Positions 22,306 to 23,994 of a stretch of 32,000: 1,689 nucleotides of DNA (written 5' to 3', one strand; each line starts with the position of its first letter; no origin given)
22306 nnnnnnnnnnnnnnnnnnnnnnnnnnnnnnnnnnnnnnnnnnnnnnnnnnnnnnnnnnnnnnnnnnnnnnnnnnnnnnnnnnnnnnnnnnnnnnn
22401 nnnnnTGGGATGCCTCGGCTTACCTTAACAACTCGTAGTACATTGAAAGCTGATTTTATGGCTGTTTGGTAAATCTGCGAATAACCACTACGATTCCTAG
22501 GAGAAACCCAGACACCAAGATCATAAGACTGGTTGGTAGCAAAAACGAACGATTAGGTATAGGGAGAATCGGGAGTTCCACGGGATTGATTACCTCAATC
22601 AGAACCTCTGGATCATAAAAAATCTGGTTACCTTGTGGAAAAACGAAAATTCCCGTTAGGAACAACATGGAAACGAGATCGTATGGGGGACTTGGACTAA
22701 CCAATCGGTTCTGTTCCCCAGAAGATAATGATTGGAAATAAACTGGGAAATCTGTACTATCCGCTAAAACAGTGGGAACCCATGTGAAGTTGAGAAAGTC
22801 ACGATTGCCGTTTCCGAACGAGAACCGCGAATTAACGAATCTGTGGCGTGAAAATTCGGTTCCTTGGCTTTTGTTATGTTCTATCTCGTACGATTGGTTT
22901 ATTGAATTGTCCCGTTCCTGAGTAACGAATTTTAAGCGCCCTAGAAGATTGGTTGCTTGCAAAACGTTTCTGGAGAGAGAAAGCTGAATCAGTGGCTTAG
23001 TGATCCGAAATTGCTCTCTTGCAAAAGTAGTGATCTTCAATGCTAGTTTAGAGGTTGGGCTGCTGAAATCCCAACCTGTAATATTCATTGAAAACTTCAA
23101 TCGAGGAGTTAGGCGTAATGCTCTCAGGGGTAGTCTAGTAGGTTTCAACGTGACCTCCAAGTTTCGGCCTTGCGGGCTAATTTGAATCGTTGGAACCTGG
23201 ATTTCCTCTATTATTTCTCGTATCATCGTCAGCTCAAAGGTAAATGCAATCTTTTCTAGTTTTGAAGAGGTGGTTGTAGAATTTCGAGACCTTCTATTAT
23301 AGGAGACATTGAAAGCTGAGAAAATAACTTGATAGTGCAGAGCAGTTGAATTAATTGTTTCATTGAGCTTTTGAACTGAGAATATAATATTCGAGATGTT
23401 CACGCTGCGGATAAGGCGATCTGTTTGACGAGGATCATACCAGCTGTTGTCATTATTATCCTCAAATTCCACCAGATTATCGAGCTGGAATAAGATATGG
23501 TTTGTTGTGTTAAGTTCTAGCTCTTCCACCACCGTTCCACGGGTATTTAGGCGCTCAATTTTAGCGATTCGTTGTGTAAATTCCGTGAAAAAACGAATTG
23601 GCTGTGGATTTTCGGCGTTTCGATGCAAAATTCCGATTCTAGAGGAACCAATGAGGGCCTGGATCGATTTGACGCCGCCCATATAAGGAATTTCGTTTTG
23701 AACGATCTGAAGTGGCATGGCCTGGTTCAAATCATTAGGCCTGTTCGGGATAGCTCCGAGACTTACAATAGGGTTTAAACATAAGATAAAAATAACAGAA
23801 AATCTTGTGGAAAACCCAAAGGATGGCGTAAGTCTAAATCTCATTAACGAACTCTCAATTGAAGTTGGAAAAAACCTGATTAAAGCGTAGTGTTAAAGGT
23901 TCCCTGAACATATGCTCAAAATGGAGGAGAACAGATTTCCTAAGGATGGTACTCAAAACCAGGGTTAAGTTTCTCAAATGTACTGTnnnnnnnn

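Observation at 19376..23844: Candidate new envelope system: two distantly paralogous surface glycoproteins flanking a membrane-tethered wHTH regulator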

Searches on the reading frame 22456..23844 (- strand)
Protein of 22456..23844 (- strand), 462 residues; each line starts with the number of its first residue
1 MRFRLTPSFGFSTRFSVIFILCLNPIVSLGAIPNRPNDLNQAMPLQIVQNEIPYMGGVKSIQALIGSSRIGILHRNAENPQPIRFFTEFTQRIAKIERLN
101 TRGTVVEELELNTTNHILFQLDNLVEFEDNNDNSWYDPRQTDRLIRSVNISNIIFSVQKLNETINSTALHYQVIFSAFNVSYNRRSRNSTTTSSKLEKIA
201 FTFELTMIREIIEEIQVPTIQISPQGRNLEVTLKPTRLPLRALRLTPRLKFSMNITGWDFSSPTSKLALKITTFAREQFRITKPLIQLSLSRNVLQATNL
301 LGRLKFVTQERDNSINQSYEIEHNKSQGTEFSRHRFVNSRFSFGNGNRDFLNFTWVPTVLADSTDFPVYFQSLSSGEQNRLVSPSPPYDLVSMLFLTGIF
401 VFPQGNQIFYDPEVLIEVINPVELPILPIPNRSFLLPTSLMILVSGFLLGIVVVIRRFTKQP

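Call 3: search_protein_families(library=pfam, proteins=[window:22456-23844:-], max_evalue=1)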
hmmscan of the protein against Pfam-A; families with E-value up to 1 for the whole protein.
window:22456-23844:- (462 aa): 0 families

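Call 4: search_protein_families(library=ncbifam, proteins=[window:22456-23844:-], max_evalue=1)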
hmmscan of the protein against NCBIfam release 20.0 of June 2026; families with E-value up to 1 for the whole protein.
window:22456-23844:- (462 aa): 0 families

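Call 6: find_homologous_proteins(query=window:22456-23844:-, max_evalue=0.001)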
Query window:22456-23844:- (462 aa): 10 proteins with E <= 0.001 among 6177 candidates. Only proteins of 254 to 809 residues were searched: fused or split forms outside these lengths cannot appear, so this answer is no evidence that the protein stands alone or is whole; lengths 'longer' or 'shorter' looks for them.
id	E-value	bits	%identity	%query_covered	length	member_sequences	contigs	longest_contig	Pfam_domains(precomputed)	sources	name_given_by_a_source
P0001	0.0e+0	1009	100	100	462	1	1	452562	-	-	-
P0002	1.2e-257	873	85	100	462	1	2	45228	-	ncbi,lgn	ncbi:MAG: hypothetical protein ACFFE8_07325 [Candidatus Heimdallarchaeota archaeon]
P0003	3.8e-97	344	43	94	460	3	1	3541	-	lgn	-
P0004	2.8e-94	335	42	95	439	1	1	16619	-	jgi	jgi:hypothetical protein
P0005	6.7e-94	333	42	97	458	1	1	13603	-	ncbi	ncbi:MAG: hypothetical protein ACFE9L_11870 [Candidatus Hodarchaeota archaeon]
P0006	2.4e-91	325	41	96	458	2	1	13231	-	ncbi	ncbi:MAG: hypothetical protein ACFFAJ_08190 [Candidatus Hodarchaeota archaeon]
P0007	2.4e-84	302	39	90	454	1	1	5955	-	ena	-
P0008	2.9e-83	298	39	94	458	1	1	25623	-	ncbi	ncbi:MAG: hypothetical protein ACFFC6_05255 [Promethearchaeota archaeon]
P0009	3.4e-83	298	38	99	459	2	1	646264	-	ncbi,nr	ncbi:MAG: hypothetical protein EAX86_02645 [Candidatus Heimdallarchaeota archaeon]|nr:hypothetical p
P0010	6.6e-75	271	36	95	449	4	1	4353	-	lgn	-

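Call 11: find_encoding_contigs(protein=P0009, flank=8000, max_places=2)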
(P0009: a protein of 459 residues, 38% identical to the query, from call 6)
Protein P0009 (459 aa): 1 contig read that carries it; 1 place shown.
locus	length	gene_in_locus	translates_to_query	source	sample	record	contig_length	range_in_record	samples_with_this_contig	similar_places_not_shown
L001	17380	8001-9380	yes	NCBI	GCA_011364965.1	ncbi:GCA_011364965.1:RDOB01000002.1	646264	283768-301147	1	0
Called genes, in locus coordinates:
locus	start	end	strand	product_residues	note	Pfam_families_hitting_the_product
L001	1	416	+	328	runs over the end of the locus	PF05496:RuvB_N, PF13177:DNA_pol3_delta2, PF07726:AAA_3 (faint), PF13173:AAA_14 (weak), PF13401:AAA_22 (faint), PF00004:AAA, PF25361:AAA_lid_RFC1, PF08542:Rep_fac_C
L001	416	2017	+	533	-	PF00004:AAA, PF13401:AAA_22 (faint), PF25361:AAA_lid_RFC1 (faint)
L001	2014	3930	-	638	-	PF17874:TPR_MalT (faint), PF00515:TPR_1 (faint), PF07719:TPR_2 (faint), PF13428:TPR_14 (faint), PF13424:TPR_12 (weak)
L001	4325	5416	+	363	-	PF01321:Creatinase_N, PF00557:Peptidase_M24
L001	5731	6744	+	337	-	PF04014:MazE_antitoxin, PF01895:PhoU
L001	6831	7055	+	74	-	PF01106:NifU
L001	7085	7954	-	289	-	PF12146:Hydrolase_4, PF00561:Abhydrolase_1, PF12697:Abhydrolase_6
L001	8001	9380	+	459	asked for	-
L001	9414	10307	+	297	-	PF24038:DUF7347 (weak)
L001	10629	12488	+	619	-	-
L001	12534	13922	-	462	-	PF01139:RtcB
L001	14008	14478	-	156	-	PF01951:Archease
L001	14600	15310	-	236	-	PF07187:DUF1405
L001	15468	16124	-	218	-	PF13483:Lactamase_B_3, PF12706:Lactamase_B_2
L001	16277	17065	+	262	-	-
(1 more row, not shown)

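Call 12: find_encoding_contigs(protein=P0005, flank=8000, max_places=2)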
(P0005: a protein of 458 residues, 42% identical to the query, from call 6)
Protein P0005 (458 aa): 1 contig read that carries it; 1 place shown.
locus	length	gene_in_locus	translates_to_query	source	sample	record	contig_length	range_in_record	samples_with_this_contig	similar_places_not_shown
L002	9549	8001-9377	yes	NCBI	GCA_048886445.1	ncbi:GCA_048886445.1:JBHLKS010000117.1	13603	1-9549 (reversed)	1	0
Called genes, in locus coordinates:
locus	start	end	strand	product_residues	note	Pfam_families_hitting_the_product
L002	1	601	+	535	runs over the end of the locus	PF00004:AAA, PF13401:AAA_22 (weak), PF25361:AAA_lid_RFC1 (weak)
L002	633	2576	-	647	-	PF00515:TPR_1 (faint), PF07719:TPR_2 (faint), PF13181:TPR_8 (faint), PF13424:TPR_12 (faint), PF17874:TPR_MalT (weak)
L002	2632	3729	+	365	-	PF01321:Creatinase_N, PF00557:Peptidase_M24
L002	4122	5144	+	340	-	PF04014:MazE_antitoxin (weak), PF01895:PhoU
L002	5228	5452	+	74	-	PF01106:NifU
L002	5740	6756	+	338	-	PF00512:HisKA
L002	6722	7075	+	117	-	PF02518:HATPase_c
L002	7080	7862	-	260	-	PF12146:Hydrolase_4, PF00561:Abhydrolase_1 (faint), PF12697:Abhydrolase_6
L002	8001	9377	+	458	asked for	-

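Call 23: predict_structure(alignment_id=A1)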
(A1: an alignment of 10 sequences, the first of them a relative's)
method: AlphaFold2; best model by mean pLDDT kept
length: 462 residues; sequences in the alignment: 10
mean_pLDDT: 68.7   pTM: 0.68
mean pLDDT of the five models: 68.7, 68.7, 68.0, 66.8, 63.7
residues with pLDDT >= 90: 38; 70-90: 230; 50-70: 92; < 50: 102
segments of 3 or more residues with pLDDT < 50: 1-41, 137-142, 312-315, 380-387, 424-462
pLDDT, mean of each block of 10 residues (from residue 1): 34 47 31 33 74 74 81 76 84 79 77 84 83 52 71 87 87 92 63 77 90 74 74 67 82 88 85 81 57 68 73 55 55 72 81 87 89 71 44 79 87 81 39 32 34 33 31
secondary structure, 60 per line:
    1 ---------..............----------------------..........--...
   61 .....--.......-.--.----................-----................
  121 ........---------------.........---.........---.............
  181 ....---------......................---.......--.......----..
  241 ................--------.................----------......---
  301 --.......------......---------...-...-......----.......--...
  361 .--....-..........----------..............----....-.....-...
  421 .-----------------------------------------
elements in order: H10-23 E46-52 E58-65 E68-74 E84-99 E105-128 E144-149 E156-164 E168-184 E194-215 E219-225 E228-234 E239-256 E265-281 H292-297 E303-309 E316-321 E335-337 E339-344 E349-355 E358-361 E364-367 E369-378 E389-402 E407-410 E412-416 E418-421

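Call 27: fold_search(model_id=the predicted structure, library=pdb)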
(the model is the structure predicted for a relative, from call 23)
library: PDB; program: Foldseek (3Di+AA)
matches with E <= 10: 500; with E <= 0.001: 4
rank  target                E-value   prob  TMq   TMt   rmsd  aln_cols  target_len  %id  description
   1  6nyq_C                2.7e-05  1.00  0.30  0.39  12.7       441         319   11  Crystal structure of glycosylated lysosomal membrane protein (GLMP) luminal domain bound to a Fab fragment (released 2020-01-22)
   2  8r8q_B                9.2e-05  1.00  0.31  0.39  13.5       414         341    9  Lysosomal peptide transporter (released 2024-05-01)
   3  7oci_A                6.1e-04  0.20  0.09  0.09  27.6       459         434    7  Cryo-EM structure of yeast Ost6p containing oligosaccharyltransferase complex (released 2022-02-16)
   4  1qak_B                9.9e-04  0.92  0.22  0.15  21.3       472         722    7  THE ACTIVE SITE BASE CONTROLS COFACTOR REACTIVITY IN ESCHERICHIA COLI AMINE OXIDASE : X-RAY CRYSTALLOGRAPHIC STUDIES W (released 1999-08-24)
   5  6c26_1                1.1e-03  0.14  0.08  0.09  27.6       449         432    8  The Cryo-EM structure of a eukaryotic oligosaccharyl transferase complex (released 2018-01-31)
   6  6grr_A                1.3e-03  0.91  0.23  0.16  21.2       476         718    7  Crystal structure of Escherichia coli amine oxidase mutant I342F/E573Q (released 2018-09-05)
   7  1qaf_A                1.4e-03  0.91  0.23  0.17  21.4       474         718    7  THE ACTIVE SITE BASE CONTROLS COFACTOR REACTIVITY IN ESCHERICHIA COLI AMINE OXIDASE : X-RAY CRYSTALLOGRAPHIC STUDIES W (released 1999-08-23)
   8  1qaf_B                1.4e-03  0.94  0.24  0.17  21.2       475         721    7  THE ACTIVE SITE BASE CONTROLS COFACTOR REACTIVITY IN ESCHERICHIA COLI AMINE OXIDASE : X-RAY CRYSTALLOGRAPHIC STUDIES W (released 1999-08-23)
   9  6ezn_A                1.7e-03  0.16  0.09  0.09  27.2       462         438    7  Cryo-EM structure of the yeast oligosaccharyltransferase (OST) complex (released 2018-01-17)
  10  2r4n_A                1.8e-03  0.12  0.10  0.10  24.2       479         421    8  Crystal structure of the long-chain fatty acid transporter FadL mutant N33A (released 2008-09-16)
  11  8b6l_O                1.8e-03  0.11  0.07  0.06  27.3       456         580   10  Subtomogram average of the human Sec61-TRAP-OSTA-translocon (released 2022-12-07)
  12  1jrq_B                2.1e-03  0.90  0.23  0.16  21.1       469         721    7  X-ray Structure Analysis of the Role of the Conserved Tyrosine-369 in Active Site of E. coli Amine Oxidase (released 2001-11-21)
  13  6grr_B                2.3e-03  0.84  0.22  0.15  21.4       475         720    7  Crystal structure of Escherichia coli amine oxidase mutant I342F/E573Q (released 2018-09-05)
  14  8agb_E                2.3e-03  0.18  0.10  0.10  27.6       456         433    7  Structure of yeast oligosaccharylransferase complex with lipid-linked oligosaccharide bound (released 2022-12-07)
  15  3blc_A                2.6e-03  0.84  0.18  0.26  24.6       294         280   10  Crystal structure of the periplasmic domain of the Escherichia Coli YIDC (released 2007-12-25)
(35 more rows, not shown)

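Call 38: search_solved_structures(query=A1, max_evalue=10, show_alignments=2)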
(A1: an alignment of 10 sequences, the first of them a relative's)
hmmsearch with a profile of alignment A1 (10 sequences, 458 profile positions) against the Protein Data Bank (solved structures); distinct sequences matched with E-value up to 10: 0.

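Call 57: search_protein_representatives(alignment_id=A1)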
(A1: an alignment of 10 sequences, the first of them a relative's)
Query: 10 sequences, 458 profile positions. Proteins with E-value up to 0.001 (for the whole library): 172; up to 1e-10: 115; up to 1e-30: 15. The best 150 are listed.
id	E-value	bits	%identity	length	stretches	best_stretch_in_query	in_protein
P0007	5.8e-206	700.9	-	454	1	2-455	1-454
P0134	1.1e-205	699.9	-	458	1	1-458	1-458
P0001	5.6e-196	668.0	-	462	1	4-456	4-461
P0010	1.2e-185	633.9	-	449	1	2-458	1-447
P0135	2.2e-164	563.8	-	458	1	10-455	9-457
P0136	2.0e-142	491.4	-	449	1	7-455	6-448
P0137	2.5e-136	471.3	-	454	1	6-454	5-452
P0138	1.9e-131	455.2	-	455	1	14-455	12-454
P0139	8.4e-131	453.1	-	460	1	17-453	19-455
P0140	7.1e-129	446.7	-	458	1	13-452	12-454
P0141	8.4e-128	443.2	-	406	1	60-456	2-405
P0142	2.6e-127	441.6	-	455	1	12-453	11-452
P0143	1.1e-50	189.0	-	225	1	11-226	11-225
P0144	4.0e-40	154.2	-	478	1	21-418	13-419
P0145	1.3e-31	126.1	-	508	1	13-413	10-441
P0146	3.3e-30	121.5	-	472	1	10-411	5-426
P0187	8.1e-18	80.6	-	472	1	19-417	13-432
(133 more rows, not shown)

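Call 63: find_encoding_contigs(protein=P0144, flank=6000, max_places=2)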
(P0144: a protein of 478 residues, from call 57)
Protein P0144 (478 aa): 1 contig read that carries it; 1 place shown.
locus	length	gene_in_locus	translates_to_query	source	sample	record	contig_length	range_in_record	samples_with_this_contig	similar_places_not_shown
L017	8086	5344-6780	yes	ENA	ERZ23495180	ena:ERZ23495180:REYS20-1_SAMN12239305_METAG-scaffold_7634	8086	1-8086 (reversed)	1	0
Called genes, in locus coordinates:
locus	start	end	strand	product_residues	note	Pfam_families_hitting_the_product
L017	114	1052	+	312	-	PF26553:PDDEXK_19, PF01381:HTH_3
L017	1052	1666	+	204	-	-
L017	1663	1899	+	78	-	-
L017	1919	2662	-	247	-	PF14811:TPD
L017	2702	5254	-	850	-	PF12802:MarR_2 (faint), PF28559:TPR_SusR (faint), PF13176:TPR_7 (faint), PF01637:ATPase_2, PF13191:AAA_16 (weak), PF13173:AAA_14 (weak), PF13401:AAA_22 (weak), PF13424:TPR_12, +10 more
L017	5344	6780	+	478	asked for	-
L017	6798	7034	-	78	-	-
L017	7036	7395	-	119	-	-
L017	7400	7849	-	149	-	PF03965:Penicillinase_R (weak)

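Call 64: find_encoding_contigs(protein=P0187, flank=6000, max_places=2)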
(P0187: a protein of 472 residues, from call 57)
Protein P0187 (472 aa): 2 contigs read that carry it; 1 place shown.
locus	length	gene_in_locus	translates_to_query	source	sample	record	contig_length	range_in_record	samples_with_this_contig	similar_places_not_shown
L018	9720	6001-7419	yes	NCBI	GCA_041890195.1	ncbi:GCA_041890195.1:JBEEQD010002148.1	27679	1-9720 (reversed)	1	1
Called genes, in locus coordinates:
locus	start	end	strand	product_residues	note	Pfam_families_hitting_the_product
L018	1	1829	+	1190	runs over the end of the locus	PF10633:NPCBM_assoc (faint), PF17957:Big_7 (faint), PF17963:Big_9 (faint), PF00801:PKD (weak), PF06832:BiPBP_C (faint), PF00801:PKD, PF18911:PKD_4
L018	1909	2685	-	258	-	PF00730:HhH-GPD, PF00633:HHH (weak)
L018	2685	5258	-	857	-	PF07719:TPR_2 (faint), PF13181:TPR_8 (faint), PF13191:AAA_16 (weak), PF13173:AAA_14 (faint), PF00515:TPR_1 (faint), PF13424:TPR_12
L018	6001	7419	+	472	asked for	-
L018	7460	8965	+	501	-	-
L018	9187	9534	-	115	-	-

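Call 65: find_encoding_contigs(protein=P0146, flank=6000, max_places=2)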
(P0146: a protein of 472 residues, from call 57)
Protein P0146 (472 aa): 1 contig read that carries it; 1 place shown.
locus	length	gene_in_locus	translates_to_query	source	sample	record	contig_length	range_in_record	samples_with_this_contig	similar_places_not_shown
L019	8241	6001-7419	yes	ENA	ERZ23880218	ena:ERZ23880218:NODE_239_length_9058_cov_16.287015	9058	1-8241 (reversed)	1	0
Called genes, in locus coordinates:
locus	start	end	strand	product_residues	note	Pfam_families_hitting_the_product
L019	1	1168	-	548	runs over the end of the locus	PF00118:Cpn60_TCP1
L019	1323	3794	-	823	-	PF00521:DNA_topoisoIV, PF03989:DNA_gyraseA_C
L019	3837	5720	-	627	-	PF02518:HATPase_c, PF00204:DNA_gyraseB, PF01751:Toprim, PF00986:DNA_gyraseB_C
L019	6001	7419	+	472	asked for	-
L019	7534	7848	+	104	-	PF02334:RTP (weak), PF13601:HTH_34 (weak), PF03551:PadR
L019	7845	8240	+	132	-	?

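Call 77: find_related_loci(query=A4, collection=genome_contigs, flank=6000)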
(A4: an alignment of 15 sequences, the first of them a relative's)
Query A4 (478 aa) in genome_contigs; peptide patterns used: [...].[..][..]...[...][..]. (x = any residue, [..] = any of these).
135 stretches matched a pattern; 15 encode a relative of the query (tblastn E <= 1e-3); 15 distinct loci.
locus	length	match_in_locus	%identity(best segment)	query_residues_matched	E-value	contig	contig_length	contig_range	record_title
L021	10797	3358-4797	57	1-477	0e+0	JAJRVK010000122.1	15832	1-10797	MAG: archaeon isolate Dive96_bin10.379 k141_4323267, whole genome shotgun sequence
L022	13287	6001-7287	35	3-425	2e-80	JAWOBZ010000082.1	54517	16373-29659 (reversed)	MAG: Thermoplasmata archaeon isolate BLK3-3.bin.4 k191_1875090, whole genome shotgun sequence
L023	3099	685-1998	37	1-409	3e-76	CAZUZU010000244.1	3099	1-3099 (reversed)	MAG TPA_asm: uncultured archaeon isolate SRP141376_co1_330 genome assembly, contig: NODE_47554_length_3099_cov_3.940867,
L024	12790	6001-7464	32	4-477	4e-71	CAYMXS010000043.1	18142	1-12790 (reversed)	MAG TPA_asm: uncultured Thermoplasmata archaeon isolate ERP127260_co1_112 genome assembly, contig: NODE_1315_length_1814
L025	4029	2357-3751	34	2-456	5e-69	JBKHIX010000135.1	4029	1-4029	MAG: Thermoplasmata archaeon isolate D3M20_1 NODE_507_length_4029_cov_3.714142, whole genome shotgun sequence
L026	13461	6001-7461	32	3-469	3e-65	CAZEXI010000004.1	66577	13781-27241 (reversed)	MAG TPA_asm: uncultured Thermoplasmata archaeon isolate ERP127260_co1_32 genome assembly, contig: NODE_83_length_66577_c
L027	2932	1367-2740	31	6-461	1e-61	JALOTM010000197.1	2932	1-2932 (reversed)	MAG: Methanomassiliicoccales archaeon isolate Prado233 scaffold_119030, whole genome shotgun sequence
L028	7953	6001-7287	32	7-416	6e-61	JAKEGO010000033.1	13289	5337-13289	MAG: Thermoplasmata archaeon isolate PMV_4.75 PMV_4.75.k101_437172, whole genome shotgun sequence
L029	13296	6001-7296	36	3-414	6e-75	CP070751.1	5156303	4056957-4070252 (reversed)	MAG: Thermoplasmata archaeon isolate bin33 chromosome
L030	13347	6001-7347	31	5-461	2e-59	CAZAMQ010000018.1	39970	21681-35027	MAG TPA_asm: uncultured Thermoplasmata archaeon isolate SRP141376_co1_89 genome assembly, contig: NODE_2364_length_39970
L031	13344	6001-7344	31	42-477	9e-58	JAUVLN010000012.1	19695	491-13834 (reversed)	MAG: Thermoplasmatota archaeon isolate CSMAG_507 CSMAG_507_k141_521945_length_19695_cov_8.9910, whole genome shotgun seq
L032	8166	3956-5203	31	3-424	2e-56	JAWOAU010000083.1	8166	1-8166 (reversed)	MAG: Thermoplasmata archaeon isolate BLK2-2.bin.13 k191_1043060, whole genome shotgun sequence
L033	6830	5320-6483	31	45-431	3e-48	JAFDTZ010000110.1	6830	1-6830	MAG: Thermoplasmata archaeon isolate HAP25 k141_853352_length_6830_cov_11.5028, whole genome shotgun sequence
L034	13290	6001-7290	35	3-429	6e-81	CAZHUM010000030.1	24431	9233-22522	MAG TPA_asm: uncultured Thermoplasmata archaeon isolate SRP141376_co2_322 genome assembly, contig: NODE_4337_length_2443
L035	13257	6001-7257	36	4-416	6e-72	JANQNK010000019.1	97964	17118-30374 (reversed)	MAG: Thermoplasmatota archaeon isolate PL23a_bin.111 k99_3754430, whole genome shotgun sequence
